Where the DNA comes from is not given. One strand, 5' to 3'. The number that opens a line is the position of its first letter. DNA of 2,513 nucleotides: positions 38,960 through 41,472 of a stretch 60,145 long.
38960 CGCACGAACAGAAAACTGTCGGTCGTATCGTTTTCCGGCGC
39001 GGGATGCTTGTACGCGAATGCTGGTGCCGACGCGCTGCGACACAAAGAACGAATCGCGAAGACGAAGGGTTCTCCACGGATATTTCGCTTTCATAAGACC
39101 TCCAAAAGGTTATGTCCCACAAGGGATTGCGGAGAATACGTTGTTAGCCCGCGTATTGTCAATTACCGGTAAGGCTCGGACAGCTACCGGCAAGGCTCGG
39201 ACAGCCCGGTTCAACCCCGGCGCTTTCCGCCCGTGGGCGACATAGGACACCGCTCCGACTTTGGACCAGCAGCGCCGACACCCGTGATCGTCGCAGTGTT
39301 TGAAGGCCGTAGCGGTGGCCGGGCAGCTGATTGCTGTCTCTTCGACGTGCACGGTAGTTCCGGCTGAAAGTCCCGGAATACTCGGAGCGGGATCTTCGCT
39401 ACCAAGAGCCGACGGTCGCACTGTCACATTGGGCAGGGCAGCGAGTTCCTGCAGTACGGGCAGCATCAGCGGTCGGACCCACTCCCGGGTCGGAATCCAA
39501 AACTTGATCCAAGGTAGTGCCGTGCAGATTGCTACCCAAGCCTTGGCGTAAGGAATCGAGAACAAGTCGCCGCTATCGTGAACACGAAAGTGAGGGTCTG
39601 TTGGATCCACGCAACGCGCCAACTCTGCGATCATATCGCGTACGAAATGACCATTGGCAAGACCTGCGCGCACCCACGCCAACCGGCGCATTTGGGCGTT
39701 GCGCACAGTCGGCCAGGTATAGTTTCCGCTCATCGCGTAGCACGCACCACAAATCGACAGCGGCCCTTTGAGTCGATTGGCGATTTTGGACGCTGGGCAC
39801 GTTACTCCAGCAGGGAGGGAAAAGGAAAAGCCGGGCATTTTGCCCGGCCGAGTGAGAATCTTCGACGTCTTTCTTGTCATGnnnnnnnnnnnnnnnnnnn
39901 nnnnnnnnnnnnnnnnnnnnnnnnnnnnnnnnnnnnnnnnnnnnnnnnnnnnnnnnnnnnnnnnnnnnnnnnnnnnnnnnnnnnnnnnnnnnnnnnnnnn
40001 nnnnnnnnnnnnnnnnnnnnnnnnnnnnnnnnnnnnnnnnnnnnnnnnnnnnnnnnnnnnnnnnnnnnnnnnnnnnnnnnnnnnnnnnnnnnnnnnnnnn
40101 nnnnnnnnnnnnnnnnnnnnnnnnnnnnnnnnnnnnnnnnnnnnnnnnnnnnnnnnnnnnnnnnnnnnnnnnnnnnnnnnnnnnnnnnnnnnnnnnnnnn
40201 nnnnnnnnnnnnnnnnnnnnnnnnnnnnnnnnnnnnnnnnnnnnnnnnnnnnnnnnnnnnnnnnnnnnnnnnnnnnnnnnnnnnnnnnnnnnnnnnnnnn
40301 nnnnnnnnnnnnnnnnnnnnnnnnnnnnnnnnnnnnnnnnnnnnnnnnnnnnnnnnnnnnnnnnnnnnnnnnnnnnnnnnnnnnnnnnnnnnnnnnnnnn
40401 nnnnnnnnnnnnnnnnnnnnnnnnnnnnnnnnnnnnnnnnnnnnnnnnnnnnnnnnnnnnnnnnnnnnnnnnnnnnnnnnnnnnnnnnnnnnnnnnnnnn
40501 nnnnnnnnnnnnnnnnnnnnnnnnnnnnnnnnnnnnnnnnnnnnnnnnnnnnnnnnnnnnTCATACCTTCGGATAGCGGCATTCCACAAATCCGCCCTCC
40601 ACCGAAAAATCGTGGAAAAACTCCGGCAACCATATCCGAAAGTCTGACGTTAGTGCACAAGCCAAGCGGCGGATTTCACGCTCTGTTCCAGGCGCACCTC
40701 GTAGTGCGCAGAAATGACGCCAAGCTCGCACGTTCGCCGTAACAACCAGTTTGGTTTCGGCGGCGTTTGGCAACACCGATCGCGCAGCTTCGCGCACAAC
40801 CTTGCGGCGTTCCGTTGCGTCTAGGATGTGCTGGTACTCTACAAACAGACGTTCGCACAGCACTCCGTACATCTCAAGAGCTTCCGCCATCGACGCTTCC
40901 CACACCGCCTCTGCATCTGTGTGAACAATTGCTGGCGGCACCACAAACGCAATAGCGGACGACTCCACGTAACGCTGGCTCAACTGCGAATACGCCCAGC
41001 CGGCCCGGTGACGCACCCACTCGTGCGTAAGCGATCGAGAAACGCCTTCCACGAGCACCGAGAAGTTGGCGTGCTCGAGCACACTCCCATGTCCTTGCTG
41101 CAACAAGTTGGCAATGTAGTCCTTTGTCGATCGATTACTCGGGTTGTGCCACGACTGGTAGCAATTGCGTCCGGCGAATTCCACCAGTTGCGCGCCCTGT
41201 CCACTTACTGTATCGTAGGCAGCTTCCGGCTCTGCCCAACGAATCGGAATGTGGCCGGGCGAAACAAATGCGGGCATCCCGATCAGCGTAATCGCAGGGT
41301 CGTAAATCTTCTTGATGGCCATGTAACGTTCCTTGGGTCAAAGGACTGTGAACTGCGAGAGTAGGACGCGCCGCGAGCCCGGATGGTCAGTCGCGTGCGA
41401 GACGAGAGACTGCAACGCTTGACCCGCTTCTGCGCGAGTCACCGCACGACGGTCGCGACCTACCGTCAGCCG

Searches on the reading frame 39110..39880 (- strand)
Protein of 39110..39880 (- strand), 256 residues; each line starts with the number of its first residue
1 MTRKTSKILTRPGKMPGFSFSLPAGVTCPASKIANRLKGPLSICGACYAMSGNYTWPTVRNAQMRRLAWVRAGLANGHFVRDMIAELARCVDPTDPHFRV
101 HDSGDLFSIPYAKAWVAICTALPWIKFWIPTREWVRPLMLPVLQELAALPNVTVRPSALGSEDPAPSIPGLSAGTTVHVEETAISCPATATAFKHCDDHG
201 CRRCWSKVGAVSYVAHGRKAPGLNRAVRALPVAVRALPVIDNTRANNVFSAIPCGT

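Call 36: search_protein_families(library=phrogs, proteins=[window:39110-39880:-], max_evalue=0.001)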
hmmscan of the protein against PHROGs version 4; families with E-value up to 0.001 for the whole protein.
window:39110-39880:- (256 aa): 1 family
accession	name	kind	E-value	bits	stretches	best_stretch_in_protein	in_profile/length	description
phrog_1392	-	unknown function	2.1e-19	70.9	1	19-158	71-202/296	-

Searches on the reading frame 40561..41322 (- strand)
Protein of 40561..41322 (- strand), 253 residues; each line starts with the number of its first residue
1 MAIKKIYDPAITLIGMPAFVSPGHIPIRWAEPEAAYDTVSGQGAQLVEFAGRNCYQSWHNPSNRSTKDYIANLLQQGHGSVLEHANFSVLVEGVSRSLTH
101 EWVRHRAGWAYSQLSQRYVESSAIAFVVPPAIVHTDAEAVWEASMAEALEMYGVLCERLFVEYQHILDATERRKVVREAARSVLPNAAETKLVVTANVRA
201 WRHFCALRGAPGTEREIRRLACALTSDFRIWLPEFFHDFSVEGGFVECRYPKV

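Call 102: search_protein_families(library=pfam, proteins=[window:40561-41322:-], max_evalue=0.001)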
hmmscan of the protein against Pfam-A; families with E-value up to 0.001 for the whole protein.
window:40561-41322:- (253 aa): 1 family
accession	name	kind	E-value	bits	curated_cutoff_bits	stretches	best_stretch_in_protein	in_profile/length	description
PF02511.20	Thy1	-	1.8e-53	181.6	24.8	1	43-234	9-191/191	Thymidylate synthase complementing protein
